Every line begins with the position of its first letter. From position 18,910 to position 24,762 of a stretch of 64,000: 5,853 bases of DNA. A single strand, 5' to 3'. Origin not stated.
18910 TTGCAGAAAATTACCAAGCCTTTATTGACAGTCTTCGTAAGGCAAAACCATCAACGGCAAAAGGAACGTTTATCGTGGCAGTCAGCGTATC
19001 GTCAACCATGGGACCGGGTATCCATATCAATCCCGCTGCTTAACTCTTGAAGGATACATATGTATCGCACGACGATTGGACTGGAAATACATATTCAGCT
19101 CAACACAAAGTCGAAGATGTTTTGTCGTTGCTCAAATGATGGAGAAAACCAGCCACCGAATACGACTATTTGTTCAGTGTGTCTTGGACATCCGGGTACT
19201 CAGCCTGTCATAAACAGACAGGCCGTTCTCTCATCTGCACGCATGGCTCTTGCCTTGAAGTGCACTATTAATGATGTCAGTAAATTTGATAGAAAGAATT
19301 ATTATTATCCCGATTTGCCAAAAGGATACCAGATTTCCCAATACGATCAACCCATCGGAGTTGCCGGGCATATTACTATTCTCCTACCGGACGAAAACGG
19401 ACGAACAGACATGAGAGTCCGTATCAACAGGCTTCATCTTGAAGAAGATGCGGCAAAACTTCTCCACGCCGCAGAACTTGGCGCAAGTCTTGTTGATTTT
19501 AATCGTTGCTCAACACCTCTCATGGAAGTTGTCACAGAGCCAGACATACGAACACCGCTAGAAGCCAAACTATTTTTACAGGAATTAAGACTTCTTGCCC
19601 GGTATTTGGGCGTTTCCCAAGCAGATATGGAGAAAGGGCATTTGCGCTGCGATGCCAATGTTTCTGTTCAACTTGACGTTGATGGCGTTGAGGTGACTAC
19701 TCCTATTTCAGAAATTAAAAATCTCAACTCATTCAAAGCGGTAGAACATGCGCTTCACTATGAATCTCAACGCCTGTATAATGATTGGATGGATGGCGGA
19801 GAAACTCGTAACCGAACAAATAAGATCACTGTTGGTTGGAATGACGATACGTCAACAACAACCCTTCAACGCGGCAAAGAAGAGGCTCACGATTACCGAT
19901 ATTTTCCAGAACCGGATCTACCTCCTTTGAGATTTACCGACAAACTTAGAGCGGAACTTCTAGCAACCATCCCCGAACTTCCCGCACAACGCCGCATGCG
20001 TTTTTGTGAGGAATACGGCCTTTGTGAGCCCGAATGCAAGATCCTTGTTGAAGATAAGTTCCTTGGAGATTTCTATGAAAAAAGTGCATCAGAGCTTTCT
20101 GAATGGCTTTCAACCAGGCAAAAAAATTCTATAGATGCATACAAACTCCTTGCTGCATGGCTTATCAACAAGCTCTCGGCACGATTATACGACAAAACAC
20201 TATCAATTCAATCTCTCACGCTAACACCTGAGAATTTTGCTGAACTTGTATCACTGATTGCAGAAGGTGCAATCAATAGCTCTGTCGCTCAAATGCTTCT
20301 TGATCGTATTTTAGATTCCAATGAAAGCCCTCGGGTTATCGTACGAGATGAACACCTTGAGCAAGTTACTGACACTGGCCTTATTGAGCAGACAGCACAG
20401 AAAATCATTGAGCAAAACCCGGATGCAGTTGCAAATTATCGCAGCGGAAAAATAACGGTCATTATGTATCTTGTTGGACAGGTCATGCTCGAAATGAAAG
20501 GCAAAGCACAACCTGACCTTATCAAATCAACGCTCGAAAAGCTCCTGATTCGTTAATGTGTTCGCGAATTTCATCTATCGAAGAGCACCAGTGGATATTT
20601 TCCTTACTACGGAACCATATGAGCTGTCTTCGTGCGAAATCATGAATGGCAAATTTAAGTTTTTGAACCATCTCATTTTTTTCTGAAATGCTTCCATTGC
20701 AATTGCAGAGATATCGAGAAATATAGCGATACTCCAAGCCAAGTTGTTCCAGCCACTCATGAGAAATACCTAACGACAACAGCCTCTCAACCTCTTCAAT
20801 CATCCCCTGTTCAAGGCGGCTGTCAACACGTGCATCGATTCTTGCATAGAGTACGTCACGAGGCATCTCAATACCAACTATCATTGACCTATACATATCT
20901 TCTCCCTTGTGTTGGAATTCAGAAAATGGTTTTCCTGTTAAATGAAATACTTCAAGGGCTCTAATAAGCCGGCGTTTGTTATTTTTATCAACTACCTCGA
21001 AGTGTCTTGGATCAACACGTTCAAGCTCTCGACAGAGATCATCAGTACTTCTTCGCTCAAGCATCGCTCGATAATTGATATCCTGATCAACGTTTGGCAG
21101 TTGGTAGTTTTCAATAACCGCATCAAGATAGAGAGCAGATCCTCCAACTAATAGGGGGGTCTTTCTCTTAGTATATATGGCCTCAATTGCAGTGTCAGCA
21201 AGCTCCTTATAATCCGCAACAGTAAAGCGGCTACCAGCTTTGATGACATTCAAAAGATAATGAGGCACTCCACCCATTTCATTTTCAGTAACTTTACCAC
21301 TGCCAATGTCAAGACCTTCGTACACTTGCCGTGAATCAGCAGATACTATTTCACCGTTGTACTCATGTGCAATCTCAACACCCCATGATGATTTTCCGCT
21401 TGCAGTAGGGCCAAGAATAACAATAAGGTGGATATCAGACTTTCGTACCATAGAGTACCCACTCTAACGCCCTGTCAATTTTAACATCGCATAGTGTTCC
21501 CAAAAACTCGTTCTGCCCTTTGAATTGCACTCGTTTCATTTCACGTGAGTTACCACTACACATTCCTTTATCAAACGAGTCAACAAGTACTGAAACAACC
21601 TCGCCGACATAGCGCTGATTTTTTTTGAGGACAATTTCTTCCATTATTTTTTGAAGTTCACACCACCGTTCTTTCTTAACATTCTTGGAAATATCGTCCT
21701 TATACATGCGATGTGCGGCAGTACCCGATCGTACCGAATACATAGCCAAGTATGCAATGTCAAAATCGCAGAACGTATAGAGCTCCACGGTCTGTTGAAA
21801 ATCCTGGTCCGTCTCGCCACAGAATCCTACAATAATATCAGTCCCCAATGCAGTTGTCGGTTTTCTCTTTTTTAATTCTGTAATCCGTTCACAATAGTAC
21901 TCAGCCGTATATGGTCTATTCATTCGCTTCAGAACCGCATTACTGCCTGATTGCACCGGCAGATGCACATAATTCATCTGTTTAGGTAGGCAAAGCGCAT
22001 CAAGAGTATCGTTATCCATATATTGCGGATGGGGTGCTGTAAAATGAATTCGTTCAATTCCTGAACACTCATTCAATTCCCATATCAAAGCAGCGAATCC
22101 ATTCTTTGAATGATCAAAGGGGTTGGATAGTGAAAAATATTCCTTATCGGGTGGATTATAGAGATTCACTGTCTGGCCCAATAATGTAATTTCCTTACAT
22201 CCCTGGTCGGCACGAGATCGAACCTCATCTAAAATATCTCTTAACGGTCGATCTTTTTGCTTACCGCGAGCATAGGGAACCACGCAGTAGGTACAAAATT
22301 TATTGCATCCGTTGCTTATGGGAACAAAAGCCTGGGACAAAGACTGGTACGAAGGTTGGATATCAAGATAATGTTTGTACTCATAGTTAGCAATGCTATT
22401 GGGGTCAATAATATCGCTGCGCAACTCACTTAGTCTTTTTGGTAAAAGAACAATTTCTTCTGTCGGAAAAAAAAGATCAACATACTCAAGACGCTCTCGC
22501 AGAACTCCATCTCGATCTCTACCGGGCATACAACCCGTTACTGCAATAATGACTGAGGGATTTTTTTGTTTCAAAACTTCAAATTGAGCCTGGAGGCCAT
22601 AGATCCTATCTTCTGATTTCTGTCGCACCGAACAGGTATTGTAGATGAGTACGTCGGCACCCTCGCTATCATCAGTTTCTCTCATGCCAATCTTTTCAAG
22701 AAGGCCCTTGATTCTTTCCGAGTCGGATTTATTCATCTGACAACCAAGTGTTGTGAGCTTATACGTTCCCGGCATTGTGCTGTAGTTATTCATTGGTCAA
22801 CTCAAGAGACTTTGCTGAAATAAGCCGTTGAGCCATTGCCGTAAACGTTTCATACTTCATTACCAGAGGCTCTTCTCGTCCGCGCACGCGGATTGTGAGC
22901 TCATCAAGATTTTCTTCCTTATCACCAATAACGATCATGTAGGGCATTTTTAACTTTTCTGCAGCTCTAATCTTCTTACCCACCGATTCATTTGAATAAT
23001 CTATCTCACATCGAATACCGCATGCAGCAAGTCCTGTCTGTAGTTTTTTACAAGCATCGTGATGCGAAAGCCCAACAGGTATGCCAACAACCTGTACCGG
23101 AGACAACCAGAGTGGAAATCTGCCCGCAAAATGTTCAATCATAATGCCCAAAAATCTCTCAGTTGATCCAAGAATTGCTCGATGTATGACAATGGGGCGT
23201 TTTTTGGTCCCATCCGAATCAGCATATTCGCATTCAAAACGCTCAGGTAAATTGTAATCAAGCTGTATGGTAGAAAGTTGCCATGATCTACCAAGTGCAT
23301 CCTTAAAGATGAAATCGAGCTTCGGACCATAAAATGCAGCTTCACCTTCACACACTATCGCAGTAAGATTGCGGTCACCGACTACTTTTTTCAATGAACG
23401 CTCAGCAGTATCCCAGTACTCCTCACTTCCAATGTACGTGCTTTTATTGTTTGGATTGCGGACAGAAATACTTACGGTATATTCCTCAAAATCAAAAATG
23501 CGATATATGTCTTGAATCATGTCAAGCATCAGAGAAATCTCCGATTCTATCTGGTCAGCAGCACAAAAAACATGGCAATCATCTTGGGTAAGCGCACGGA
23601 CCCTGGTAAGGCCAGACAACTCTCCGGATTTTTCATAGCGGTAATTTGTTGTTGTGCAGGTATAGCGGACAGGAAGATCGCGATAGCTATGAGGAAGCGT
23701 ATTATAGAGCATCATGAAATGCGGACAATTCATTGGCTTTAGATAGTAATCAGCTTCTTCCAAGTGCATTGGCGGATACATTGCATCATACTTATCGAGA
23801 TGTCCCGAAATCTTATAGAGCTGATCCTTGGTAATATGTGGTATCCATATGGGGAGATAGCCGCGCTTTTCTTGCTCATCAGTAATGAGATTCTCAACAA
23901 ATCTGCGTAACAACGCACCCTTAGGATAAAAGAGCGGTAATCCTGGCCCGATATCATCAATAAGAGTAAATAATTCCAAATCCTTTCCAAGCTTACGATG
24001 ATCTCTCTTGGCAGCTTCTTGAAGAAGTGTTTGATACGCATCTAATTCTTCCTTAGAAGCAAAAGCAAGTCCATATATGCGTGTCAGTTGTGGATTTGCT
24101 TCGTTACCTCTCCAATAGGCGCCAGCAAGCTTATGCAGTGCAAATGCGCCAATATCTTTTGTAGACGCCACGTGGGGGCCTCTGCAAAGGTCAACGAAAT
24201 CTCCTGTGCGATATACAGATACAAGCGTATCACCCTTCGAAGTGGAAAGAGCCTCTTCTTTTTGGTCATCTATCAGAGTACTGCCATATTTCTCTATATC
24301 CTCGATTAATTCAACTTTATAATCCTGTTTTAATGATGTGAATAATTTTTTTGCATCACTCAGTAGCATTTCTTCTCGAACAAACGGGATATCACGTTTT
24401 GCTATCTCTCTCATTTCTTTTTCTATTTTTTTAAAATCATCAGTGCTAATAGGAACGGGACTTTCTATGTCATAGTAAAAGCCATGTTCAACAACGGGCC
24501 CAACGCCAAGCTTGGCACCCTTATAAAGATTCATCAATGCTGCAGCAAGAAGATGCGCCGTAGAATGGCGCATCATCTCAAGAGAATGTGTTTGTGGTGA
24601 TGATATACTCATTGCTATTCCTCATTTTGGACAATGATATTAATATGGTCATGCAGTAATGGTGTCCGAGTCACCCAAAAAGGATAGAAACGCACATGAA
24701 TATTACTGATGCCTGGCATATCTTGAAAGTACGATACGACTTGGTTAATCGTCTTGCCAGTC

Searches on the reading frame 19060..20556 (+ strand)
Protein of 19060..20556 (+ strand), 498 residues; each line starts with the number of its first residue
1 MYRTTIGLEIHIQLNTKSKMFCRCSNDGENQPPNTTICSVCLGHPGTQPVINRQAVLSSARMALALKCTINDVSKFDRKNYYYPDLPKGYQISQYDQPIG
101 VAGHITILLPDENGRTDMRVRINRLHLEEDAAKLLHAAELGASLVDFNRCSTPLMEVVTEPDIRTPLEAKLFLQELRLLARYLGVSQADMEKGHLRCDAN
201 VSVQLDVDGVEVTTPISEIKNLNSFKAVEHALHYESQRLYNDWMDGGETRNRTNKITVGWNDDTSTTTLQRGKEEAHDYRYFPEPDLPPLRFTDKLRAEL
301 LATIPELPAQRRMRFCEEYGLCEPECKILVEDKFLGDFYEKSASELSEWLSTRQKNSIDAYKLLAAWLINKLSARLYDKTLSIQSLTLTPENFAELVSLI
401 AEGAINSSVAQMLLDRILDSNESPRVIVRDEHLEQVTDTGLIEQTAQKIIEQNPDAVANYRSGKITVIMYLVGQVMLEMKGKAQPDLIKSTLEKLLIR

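Call 69: search_protein_families(library=pfam, proteins=[window:19060-20556:+], max_evalue=0.00001)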
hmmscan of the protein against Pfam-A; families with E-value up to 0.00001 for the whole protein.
window:19060-20556:+ (498 aa): 2 families
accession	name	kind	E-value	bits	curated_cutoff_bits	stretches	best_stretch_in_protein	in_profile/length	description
PF02934.20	GatB_N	-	1.1e-105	353.2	23.4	1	5-295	2-274/277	GatB/GatE catalytic domain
PF02637.23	GatB_Yqey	-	3.2e-37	128.1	27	1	359-496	11-148/148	GatB domain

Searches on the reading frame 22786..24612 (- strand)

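Call 69: search_protein_families(library=pfam, proteins=[window:22786-24612:-], max_evalue=0.00001)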
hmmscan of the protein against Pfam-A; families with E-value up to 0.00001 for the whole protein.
window:22786-24612:- (608 aa): 3 families
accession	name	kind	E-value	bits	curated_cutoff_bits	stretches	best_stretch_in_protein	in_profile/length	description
PF00587.30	tRNA-synt_2b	-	2.3e-42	145.5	29.3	1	286-495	8-179/179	tRNA synthetase class II core domain (G, H, P, S and T)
PF03129.25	HGTP_anticodon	-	5.1e-20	71.9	21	1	507-592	1-89/94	Anticodon binding domain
PF07973.19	tRNA_SAD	-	4.8e-15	55.7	24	1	131-180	1-44/44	Threonyl and Alanyl tRNA synthetase second additional domain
